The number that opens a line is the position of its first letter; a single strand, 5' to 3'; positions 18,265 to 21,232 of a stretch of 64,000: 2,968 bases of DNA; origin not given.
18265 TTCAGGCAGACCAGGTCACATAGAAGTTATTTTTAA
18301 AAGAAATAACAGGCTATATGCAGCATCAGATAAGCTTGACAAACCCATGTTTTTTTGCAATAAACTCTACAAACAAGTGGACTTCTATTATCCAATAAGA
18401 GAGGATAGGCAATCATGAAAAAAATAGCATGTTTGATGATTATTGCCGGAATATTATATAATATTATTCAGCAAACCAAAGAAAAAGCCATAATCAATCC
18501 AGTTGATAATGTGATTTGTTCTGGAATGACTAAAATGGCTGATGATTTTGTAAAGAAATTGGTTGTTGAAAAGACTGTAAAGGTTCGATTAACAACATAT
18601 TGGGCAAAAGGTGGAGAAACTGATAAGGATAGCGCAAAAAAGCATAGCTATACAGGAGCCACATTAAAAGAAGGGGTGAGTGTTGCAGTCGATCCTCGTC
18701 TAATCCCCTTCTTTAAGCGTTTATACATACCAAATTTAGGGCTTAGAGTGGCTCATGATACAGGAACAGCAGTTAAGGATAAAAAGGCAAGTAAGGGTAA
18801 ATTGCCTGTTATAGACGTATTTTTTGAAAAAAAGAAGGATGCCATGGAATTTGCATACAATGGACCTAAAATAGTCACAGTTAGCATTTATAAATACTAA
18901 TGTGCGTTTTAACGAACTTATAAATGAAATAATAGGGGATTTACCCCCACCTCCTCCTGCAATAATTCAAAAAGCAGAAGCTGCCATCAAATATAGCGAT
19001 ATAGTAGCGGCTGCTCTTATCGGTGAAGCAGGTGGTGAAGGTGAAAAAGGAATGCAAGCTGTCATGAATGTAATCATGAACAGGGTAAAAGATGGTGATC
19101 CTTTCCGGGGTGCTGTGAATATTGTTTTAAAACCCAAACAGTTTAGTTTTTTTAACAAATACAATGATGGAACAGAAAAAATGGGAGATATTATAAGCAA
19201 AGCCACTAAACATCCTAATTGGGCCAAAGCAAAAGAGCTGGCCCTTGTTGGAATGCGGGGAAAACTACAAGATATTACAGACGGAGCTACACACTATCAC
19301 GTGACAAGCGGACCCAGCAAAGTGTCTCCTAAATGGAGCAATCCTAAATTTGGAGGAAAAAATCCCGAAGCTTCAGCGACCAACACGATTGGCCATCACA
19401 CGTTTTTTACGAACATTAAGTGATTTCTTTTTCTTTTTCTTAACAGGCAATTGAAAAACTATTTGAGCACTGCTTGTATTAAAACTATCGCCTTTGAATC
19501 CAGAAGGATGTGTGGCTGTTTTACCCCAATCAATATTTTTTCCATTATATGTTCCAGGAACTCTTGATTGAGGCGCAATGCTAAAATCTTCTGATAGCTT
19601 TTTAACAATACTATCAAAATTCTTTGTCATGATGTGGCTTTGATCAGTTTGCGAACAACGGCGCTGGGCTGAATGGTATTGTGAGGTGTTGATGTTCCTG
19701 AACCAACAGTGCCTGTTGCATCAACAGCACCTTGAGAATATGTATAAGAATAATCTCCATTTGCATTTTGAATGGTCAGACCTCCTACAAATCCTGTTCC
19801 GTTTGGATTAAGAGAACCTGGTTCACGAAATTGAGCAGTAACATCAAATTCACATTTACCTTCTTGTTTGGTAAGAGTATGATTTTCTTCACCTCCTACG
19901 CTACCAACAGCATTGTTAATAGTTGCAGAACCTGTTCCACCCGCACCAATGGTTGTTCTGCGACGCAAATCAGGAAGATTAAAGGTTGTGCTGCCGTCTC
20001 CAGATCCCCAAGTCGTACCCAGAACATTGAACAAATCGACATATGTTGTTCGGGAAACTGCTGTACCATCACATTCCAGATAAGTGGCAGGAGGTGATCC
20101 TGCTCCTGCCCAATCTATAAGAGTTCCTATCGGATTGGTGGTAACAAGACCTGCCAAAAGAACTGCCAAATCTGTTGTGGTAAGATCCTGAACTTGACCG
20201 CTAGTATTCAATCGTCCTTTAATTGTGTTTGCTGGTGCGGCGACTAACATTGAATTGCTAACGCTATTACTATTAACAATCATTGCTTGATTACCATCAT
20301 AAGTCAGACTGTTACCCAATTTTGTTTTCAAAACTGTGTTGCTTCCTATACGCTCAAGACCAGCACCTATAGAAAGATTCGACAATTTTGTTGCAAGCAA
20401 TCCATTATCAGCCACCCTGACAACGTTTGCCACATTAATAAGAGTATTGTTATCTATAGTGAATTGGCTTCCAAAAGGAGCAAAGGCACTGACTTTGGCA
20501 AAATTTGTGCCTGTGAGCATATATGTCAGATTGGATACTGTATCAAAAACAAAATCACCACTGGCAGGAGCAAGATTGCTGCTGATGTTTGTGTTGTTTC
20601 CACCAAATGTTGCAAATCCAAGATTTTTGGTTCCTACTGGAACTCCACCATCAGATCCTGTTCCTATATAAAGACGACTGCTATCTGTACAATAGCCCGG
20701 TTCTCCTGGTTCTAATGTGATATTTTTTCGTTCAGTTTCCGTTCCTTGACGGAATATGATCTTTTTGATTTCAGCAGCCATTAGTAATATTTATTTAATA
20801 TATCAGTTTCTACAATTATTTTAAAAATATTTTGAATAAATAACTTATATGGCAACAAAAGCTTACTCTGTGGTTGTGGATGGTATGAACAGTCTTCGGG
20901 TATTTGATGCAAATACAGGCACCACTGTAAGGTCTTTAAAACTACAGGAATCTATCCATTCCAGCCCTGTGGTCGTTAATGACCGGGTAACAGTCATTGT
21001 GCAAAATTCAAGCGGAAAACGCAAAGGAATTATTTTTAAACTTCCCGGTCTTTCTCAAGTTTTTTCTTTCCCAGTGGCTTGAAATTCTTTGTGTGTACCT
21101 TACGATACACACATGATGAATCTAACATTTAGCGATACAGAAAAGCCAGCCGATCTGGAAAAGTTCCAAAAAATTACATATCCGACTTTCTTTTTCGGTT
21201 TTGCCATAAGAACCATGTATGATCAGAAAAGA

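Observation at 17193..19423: Four unrelated peptidoglycan hydrolase families in tandem, apparently under three regulatory regimes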

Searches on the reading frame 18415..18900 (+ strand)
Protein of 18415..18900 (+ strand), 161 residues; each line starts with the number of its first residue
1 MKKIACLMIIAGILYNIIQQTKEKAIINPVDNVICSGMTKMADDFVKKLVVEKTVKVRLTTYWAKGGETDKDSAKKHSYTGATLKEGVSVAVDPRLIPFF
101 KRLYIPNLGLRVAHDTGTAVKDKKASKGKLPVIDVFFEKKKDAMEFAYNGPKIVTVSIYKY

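Call 3: search_protein_families(library=pfam, proteins=[window:18415-18900:+], max_evalue=0.1)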
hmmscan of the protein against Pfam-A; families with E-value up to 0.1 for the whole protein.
window:18415-18900:+ (161 aa): 1 family
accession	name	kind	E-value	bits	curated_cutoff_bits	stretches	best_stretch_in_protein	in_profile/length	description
PF06725.17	3D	-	8.4e-08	32.8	23.8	1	89-145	2-57/72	3D domain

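Call 4: search_protein_families(library=phrogs, proteins=[window:18415-18900:+], max_evalue=0.01)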
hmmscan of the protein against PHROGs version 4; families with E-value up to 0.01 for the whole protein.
window:18415-18900:+ (161 aa): 6 families
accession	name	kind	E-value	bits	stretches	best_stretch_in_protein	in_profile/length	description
phrog_2307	-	other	3.5e-09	37.7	1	46-158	105-210/212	L-alanyl-D-glutamate peptidase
phrog_22529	-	unknown function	7.9e-09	36.3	1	76-156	74-146/148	-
phrog_6631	-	unknown function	1.2e-07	32.4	1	53-159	150-250/251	-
phrog_25245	-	unknown function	1.2e-06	29.1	1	78-124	102-148/178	-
phrog_20590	-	other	1.3e-05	25.8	1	90-148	185-235/242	peptidase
phrog_33758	-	unknown function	0.0076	17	1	77-147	94-163/173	-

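Call 39: search_dna_similar(query=window:18415-18900:+, collection=phages, mode=protein, max_evalue=0.001, max_rows=15)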
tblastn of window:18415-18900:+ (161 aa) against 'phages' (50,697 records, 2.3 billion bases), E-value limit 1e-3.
Records with a match: 59; places in all: 59; records where one place covers at least 80% of the query: 0.
Best place of each record, by identity: <60% 59.
By first word of the organism name: Bacillus 53; Faecalibacterium 3; Moorella 1; Phage 1; Geobacillus 1.
By host as written in the record: Bacillus cereus 5; Bacillus subtilis 4; Bacillus pumilus GR8 4; Bacillus subtilis BEST7003 3; Bacillus sp. MGK1/ERV9 2; Bacillus thuringiensis subsp. kurstaki ATCC 33679 2; - 2; Bacillus thuringiensis subspecies kurstaki 2; and 25 more.
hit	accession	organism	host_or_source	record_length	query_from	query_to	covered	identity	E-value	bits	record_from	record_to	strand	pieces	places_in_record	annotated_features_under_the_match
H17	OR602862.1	Moorella phage MTATph1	Moorella thermoacetica DSM 103132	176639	69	159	57%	36.3%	3e-7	54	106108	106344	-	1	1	peptidase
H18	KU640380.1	Bacillus phage Shbh1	Bacillus sp. MGK1/ERV9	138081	78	158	50%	35.7%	2e-4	46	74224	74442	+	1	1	putative cell wall-binding, peptidase-related domain protein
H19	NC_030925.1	Bacillus phage Shbh1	Bacillus sp. MGK1/ERV9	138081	78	158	50%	35.7%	2e-4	46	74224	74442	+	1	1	L-alanyl-D-glutamate peptidase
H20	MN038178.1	Bacillus phage Beyonphe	Bacillus cereus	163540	90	160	44%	38.0%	9e-5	47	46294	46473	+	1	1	92: 3D domain protein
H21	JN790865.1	Bacillus phage B4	Bacillus cereus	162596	90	158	43%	39.1%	3e-4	46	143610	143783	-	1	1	3D domain protein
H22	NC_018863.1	Bacillus phage B4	Bacillus cereus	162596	90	158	43%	39.1%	3e-4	46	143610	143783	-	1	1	L-alanyl-D-glutamate peptidase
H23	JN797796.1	Bacillus phage B5S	Bacillus cereus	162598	90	158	43%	39.1%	3e-4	46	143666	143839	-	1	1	3D domain-containing protein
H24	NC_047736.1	Bacillus phage B5S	Bacillus cereus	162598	90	158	43%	39.1%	3e-4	46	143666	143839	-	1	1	3D domain-containing protein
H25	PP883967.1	Bacillus phage Jabberwock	Bacillus thuringiensis kurstaki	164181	90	158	43%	37.7%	3e-4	46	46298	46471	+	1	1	lytic transglycosylase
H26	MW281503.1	Bacillus phage Anthos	Bacillus thuringiensis subsp. kurstaki ...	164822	90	158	43%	37.7%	3e-4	46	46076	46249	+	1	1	glycosylase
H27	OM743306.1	Bacillus phage vB_BcgM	Bacillus mycoides MC118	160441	90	158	43%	37.7%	3e-4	46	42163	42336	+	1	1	yocH: peptidase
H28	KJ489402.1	Bacillus phage Riley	-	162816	90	158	43%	37.7%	3e-4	46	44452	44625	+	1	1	hypothetical protein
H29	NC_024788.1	Bacillus phage Riley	-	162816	90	158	43%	37.7%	3e-4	46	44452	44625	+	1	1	L-alanyl-D-glutamate peptidase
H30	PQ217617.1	Bacillus phage Atlee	Bacillus thuringiensis subspecies ...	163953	90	158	43%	37.7%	3e-4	46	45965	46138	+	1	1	membrane-bound lyic murein transglycosylase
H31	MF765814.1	Bacillus phage Taffo16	Bacillus thuringiensis subsp. kurstaki ...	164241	90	158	43%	37.7%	3e-4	46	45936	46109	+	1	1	peptidase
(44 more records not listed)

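Call 60: find_homologous_proteins(query=window:18415-18900:+, max_evalue=0.00001)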
Query window:18415-18900:+ (161 aa): 615 proteins with E <= 0.00001 among 654 candidates; the best 120 are listed.
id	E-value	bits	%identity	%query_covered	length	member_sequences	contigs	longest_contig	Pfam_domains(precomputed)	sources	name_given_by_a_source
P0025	1.2e-98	345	99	100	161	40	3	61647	PF06725.18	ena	-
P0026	1.0e-81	290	84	100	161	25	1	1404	PF06725.18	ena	-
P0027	6.7e-80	284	83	100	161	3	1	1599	PF06725.18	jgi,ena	jgi:3D (Asp-Asp-Asp) domain-containing protein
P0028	6.6e-66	239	71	100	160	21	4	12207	PF06725.18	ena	-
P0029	8.7e-65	235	69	100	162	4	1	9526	PF06725.18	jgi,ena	-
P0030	5.0e-62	226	68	100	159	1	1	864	PF06725.18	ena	-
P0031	6.3e-62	226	66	100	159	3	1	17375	PF06725.18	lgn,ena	-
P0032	1.8e-60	221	65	100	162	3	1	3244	PF06725.18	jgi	-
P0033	2.8e-60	220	64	100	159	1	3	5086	PF06725.18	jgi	jgi:3D (Asp-Asp-Asp) domain-containing protein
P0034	3.4e-60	220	66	100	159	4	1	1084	PF06725.18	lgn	-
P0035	1.1e-59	219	66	100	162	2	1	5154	PF06725.18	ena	-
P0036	1.6e-59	218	63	100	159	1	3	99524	PF06725.18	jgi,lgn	-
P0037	1.9e-59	218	65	100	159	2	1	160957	PF06725.18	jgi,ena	-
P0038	4.9e-59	216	63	100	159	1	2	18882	PF06725.18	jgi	jgi:3D (Asp-Asp-Asp) domain-containing protein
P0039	8.2e-59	216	65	100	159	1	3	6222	PF06725.18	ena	-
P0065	1.5e-44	169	55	98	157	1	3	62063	PF06725.18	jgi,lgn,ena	jgi:3D (Asp-Asp-Asp) domain-containing protein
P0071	3.4e-44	168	66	74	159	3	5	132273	PF06725.18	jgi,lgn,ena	-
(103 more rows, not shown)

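Call 62: find_encoding_contigs(protein=P0065, flank=5000, max_places=1)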
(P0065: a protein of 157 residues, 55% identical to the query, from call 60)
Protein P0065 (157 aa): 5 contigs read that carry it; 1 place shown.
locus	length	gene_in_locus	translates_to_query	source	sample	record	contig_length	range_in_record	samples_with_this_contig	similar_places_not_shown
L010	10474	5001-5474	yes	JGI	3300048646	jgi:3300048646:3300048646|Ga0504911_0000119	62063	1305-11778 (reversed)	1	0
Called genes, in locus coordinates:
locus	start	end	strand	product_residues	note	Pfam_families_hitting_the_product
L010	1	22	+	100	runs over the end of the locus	-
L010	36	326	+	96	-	-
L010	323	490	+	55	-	-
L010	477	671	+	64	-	-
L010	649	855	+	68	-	-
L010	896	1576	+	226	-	PF22175:Ogg-HhH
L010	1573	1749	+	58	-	-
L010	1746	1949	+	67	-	-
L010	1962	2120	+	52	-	-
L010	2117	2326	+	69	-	-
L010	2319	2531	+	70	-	-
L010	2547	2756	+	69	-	-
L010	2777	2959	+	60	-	-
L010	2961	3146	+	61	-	-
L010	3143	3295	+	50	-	-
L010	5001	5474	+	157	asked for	PF06725:3D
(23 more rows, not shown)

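Call 63: find_encoding_contigs(protein=P0071, flank=5000, max_places=1)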
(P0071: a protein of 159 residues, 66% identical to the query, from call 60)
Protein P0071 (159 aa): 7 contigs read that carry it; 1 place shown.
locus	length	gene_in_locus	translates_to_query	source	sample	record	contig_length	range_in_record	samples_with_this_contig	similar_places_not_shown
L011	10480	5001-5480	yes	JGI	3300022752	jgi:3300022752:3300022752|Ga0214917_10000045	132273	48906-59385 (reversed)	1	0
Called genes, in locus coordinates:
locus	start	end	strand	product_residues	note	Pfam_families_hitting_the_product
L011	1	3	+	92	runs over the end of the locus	-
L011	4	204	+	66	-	-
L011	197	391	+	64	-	-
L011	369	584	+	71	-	-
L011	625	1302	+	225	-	PF22175:Ogg-HhH (weak)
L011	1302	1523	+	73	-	-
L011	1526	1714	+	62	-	-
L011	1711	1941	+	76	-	-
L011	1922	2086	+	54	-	-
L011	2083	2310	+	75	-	-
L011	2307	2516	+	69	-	-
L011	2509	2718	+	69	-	-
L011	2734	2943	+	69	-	-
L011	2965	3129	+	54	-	-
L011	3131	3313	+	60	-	-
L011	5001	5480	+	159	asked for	PF06725:3D (weak)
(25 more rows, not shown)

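Call 91: predict_structure(alignment_id=A4)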
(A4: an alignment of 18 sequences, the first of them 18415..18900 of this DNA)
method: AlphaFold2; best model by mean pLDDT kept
length: 161 residues; sequences in the alignment: 18
mean_pLDDT: 75.8   pTM: 0.60
mean pLDDT of the five models: 75.8, 72.0, 70.8, 61.9, 60.7
residues with pLDDT >= 90: 18; 70-90: 89; 50-70: 50; < 50: 4
segments of 3 or more residues with pLDDT < 50: none
pLDDT, mean of each block of 10 residues (from residue 1): 70 73 53 61 72 89 62 71 87 87 90 78 62 86 84 88 69
secondary structure, 60 per line:
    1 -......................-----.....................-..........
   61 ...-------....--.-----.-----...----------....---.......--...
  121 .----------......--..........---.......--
elements in order: H2-23 H29-49 E51-63 H71-74 E89-91 E102-105 E109-115 H118-121 E132-137 H140-149 E153-159

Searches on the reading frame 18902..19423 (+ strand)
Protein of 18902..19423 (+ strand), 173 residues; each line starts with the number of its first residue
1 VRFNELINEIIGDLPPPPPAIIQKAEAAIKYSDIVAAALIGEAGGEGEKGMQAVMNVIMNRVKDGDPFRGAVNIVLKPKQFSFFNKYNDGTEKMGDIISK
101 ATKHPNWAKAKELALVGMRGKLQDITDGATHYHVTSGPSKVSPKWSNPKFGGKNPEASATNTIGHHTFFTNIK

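Call 3: search_protein_families(library=pfam, proteins=[window:18902-19423:+], max_evalue=0.1)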
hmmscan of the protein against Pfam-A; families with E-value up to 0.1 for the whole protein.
window:18902-19423:+ (173 aa): 1 family
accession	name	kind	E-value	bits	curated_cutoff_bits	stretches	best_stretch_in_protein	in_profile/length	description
PF07486.17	Hydrolase_2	-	2.2e-13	51.1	27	1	45-169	1-100/100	Cell Wall Hydrolase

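Call 4: search_protein_families(library=phrogs, proteins=[window:18902-19423:+], max_evalue=0.01)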
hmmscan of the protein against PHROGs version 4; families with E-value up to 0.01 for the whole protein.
window:18902-19423:+ (173 aa): 3 families
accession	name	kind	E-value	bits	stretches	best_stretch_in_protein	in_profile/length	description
phrog_15649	-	lysis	3.8e-18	65.9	1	31-168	230-368/1079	endolysin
phrog_938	-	lysis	1.7e-16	59.5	1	27-170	48-171/2185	endolysin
phrog_17417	-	unknown function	4.8e-05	24.2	1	33-97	84-149/192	-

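Call 40: search_dna_similar(query=window:18902-19423:+, collection=phages, mode=protein, max_evalue=0.001, max_rows=15)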
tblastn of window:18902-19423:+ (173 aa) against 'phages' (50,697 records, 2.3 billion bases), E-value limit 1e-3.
Records with a match: 17; places in all: 17; records where one place covers at least 80% of the query: 0.
Best place of each record, by identity: <60% 17.
By first word of the organism name: Agrobacterium 4; Roseobacter 3; Pseudomonas 2; Sinorhizobium 2; Xanthomonas 2; Pelagibacter 1; Bacteriophage 1; Octadecabacter 1; Nostoc 1.
By host as written in the record: Agrobacterium tumefaciens C58 4; Paracoccaceae bacterium strain FZCC0023 3; Pseudomonas aeruginosa 2; Candidadtus Pelagibacter sp. HTCC1062 1; Sinorhizobium meliloti 2011 1; Sinorhizobium meliloti 1; Xanthomonas campestris pv. campestris str. 8004 1; - 1; and 3 more.
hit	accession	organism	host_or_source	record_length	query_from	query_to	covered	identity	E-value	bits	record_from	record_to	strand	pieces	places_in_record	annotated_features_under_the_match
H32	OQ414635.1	Pelagibacter phage EXVC031P Hodr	Candidadtus Pelagibacter sp. HTCC1062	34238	54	173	69%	36.3%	6e-8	57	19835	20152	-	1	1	hypothetical protein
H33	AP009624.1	Pseudomonas phage PAJU2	Pseudomonas aeruginosa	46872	54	173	69%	33.6%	4e-6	51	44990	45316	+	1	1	putative endolysin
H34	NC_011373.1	Pseudomonas phage PAJU2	Pseudomonas aeruginosa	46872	54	173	69%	33.6%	4e-6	51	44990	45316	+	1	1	endolysin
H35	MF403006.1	Agrobacterium phage Atu_ph03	Agrobacterium tumefaciens C58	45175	54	168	66%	33.1%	2e-5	50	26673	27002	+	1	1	cell wall hydrolyse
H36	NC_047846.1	Agrobacterium phage Atu_ph03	Agrobacterium tumefaciens C58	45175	54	168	66%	33.1%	2e-5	50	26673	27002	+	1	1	endolysin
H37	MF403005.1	Agrobacterium phage Atu_ph02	Agrobacterium tumefaciens C58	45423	54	168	66%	33.1%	2e-5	50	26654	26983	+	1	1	cell wall hydrolyse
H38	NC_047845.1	Agrobacterium phage Atu_ph02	Agrobacterium tumefaciens C58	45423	54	168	66%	33.1%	2e-5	50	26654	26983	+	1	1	endolysin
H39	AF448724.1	Sinorhizobium phage PBC5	Sinorhizobium meliloti 2011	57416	54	171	68%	31.9%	5e-5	48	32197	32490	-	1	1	orf33: unknown | orf36: unknown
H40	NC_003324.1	Sinorhizobium phage PBC5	Sinorhizobium meliloti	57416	54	171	68%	31.9%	5e-5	48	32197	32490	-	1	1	DarB-like antirestriction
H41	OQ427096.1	Xanthomonas phage X1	Xanthomonas campestris pv. campestris ...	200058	54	169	67%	31.6%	2e-7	55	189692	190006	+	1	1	cell wall hydrolase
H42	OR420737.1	Roseobacter phage CRP-171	Paracoccaceae bacterium strain FZCC0023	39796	54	169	67%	31.0%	2e-7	55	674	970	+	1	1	cell wall hydrolase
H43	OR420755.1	Roseobacter phage CRP-113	Paracoccaceae bacterium strain FZCC0023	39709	54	169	67%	31.0%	1e-6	53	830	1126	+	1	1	cell wall hydrolase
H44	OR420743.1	Roseobacter phage CRP-125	Paracoccaceae bacterium strain FZCC0023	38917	54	169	67%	30.2%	4e-5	49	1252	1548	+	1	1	cell wall hydrolase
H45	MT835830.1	Bacteriophage sp.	human fecal samples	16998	54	172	69%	29.2%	6e-4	45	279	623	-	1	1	record has no annotation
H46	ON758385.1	Xanthomonas phage BUDD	Xanthomonas sp.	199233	54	169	67%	29.9%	1e-6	53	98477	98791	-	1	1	cell wall hydrolase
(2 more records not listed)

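Call 89: find_homologous_proteins(query=window:18902-19423:+, max_evalue=1e-8)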
Query window:18902-19423:+ (173 aa): 83 proteins with E <= 1e-8 among 171 candidates.
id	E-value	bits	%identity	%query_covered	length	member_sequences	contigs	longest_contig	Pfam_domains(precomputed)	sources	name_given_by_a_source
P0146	6.4e-101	353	91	100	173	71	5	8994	PF07486.18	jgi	-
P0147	1.3e-90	320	81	100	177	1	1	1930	PF07486.18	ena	-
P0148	7.0e-87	308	84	93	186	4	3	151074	PF07486.18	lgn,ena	-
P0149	1.2e-86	307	80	99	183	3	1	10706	PF07486.18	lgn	-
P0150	6.3e-86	305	81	99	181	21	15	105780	PF07486.18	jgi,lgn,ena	-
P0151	4.3e-85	302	77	99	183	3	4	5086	PF07486.18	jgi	jgi:spore germination cell wall hydrolase CwlJ-like protein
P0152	6.9e-85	301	78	100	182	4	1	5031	PF07486.18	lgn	-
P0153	1.3e-84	300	77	100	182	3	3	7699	PF07486.18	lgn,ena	-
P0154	1.9e-83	297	79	95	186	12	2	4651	PF07486.18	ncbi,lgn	-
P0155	4.7e-83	295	75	99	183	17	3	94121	PF07486.18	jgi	-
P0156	2.8e-82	293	76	100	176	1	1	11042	PF07486.18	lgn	-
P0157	1.3e-76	274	80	88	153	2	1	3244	PF07486.18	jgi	-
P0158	3.6e-74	266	68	100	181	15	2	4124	PF07486.18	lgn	-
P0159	2.3e-73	264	98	69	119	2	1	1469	PF07486.18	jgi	jgi:hypothetical protein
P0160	8.2e-71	255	67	100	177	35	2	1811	PF07486.18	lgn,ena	-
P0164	4.9e-69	250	64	100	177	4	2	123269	PF07486.18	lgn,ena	-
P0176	2.6e-62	228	66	92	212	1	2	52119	PF07486.18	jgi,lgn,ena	-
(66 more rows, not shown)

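Call 97: find_encoding_contigs(protein=P0164, flank=5000, max_places=1)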
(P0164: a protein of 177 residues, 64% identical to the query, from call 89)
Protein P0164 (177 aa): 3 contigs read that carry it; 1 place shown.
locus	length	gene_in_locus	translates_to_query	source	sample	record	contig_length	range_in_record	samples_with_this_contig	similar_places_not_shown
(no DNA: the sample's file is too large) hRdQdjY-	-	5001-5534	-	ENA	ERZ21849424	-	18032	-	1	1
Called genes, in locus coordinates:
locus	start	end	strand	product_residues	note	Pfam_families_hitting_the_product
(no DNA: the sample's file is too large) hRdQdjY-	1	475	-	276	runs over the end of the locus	-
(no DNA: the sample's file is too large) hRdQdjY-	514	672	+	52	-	-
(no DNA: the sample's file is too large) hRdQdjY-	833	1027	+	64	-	-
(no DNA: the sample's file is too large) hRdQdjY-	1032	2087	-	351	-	-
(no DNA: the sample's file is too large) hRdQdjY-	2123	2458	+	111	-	-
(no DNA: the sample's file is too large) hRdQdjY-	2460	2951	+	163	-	PF07484:Collar (weak)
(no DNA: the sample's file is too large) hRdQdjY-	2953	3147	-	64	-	PF07432:Hc1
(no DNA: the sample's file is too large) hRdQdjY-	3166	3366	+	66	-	-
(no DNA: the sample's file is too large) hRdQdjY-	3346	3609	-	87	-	-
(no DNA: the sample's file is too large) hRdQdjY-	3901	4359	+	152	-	PF00156:Pribosyltran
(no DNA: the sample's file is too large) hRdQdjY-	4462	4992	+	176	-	PF06725:3D (weak)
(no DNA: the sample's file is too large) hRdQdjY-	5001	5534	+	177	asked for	PF07486:Hydrolase_2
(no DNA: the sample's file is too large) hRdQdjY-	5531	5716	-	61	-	-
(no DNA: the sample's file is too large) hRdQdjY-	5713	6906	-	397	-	PF18454:Mtd_N, PF13884:Peptidase_S74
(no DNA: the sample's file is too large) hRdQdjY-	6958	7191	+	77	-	-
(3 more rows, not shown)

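Call 98: find_encoding_contigs(protein=P0176, flank=5000, max_places=1)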
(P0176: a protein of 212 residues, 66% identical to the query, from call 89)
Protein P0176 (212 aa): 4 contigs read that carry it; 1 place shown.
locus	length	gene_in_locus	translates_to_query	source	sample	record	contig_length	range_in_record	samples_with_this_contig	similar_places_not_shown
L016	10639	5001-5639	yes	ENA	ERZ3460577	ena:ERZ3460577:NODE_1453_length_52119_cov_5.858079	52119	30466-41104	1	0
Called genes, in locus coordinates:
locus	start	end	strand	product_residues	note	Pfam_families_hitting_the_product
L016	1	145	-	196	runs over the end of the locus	-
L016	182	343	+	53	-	-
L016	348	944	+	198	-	PF05050:Methyltransf_21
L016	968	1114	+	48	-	-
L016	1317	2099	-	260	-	-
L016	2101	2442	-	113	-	-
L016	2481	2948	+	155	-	-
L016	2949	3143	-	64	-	PF07432:Hc1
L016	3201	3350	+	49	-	-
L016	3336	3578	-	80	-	-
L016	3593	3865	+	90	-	-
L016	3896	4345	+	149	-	PF00156:Pribosyltran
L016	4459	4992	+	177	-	PF06725:3D (weak)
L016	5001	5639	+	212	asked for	PF07486:Hydrolase_2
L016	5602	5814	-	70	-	-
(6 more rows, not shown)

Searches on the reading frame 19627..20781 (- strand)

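Call 3: search_protein_families(library=pfam, proteins=[window:19627-20781:-], max_evalue=0.1)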
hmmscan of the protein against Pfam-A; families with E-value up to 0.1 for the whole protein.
window:19627-20781:- (384 aa): 2 families
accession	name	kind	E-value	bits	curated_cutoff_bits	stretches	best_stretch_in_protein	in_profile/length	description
PF07484.17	Collar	-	1.1e-18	67.4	24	1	219-276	1-56/57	Phage Tail Collar Domain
PF18454.7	Mtd_N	-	4.7e-12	46.1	26.3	1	8-44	1-37/37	Major tropism determinant N-terminal domain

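Call 4: search_protein_families(library=phrogs, proteins=[window:19627-20781:-], max_evalue=0.01)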
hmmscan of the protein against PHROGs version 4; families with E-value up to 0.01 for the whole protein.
window:19627-20781:- (384 aa): 17 families
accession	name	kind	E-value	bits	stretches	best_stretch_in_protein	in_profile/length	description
phrog_9116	-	tail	4.6e-24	86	1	220-380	63-209/455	tail protein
phrog_1858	-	tail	1.6e-16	60.5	1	201-299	122-222/1018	tail fiber protein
phrog_19618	-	tail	1.8e-16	61.1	1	213-310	133-228/387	tail collar protein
phrog_8763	-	tail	8.3e-16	58.3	1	116-383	437-749/1024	tail protein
phrog_25747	-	tail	6.8e-15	55.1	1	220-279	681-740/901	tail fiber protein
phrog_523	-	tail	2.3e-12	47.5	1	118-273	371-532/673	tail collar fiber protein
phrog_327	-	tail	4.4e-11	43.8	1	173-368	287-432/618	tail protein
phrog_31611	-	tail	2.2e-10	41.3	1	193-304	136-245/385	tail collar protein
phrog_6256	-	tail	4e-07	30.4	1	183-368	257-437/686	tail fiber protein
phrog_4924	-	tail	5.8e-07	28.8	1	234-285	596-655/1022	short tail fiber protein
phrog_14307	-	unknown function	7.4e-07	30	1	204-282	36-103/137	-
phrog_3100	-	tail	1.9e-05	26.1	1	143-325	160-309/382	tail fiber protein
phrog_7489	-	tail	0.00033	20.4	1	216-256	423-463/775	tail fiber protein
phrog_38064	-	tail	0.00059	20.1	1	214-272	257-319/337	tail collar protein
phrog_4711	-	unknown function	0.00064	20.5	0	256-352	175-272/296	-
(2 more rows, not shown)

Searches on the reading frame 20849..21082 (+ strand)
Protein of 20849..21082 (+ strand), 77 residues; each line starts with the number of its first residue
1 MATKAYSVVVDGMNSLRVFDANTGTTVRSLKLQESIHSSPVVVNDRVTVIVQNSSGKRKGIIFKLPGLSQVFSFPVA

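Call 85: search_protein_families(library=pfam, proteins=[window:20849-21082:+], max_evalue=0.01)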
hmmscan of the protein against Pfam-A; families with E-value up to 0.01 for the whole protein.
window:20849-21082:+ (77 aa): 2 families
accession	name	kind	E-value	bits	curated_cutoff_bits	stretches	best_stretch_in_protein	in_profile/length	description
PF13570.13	Beta-prop_ACSF4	-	3.4e-05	23.9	133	1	5-49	273-317/329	Beta-alanine-activating enzyme, beta-propeller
PF13360.13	PQQ_2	-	0.0049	17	27.6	1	6-51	35-78/233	Outer membrane protein assembly factor BamB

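Call 96: search_protein_families(library=phrogs, proteins=[window:20849-21082:+], max_evalue=0.01)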
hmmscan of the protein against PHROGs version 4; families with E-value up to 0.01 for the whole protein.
window:20849-21082:+ (77 aa): 0 families
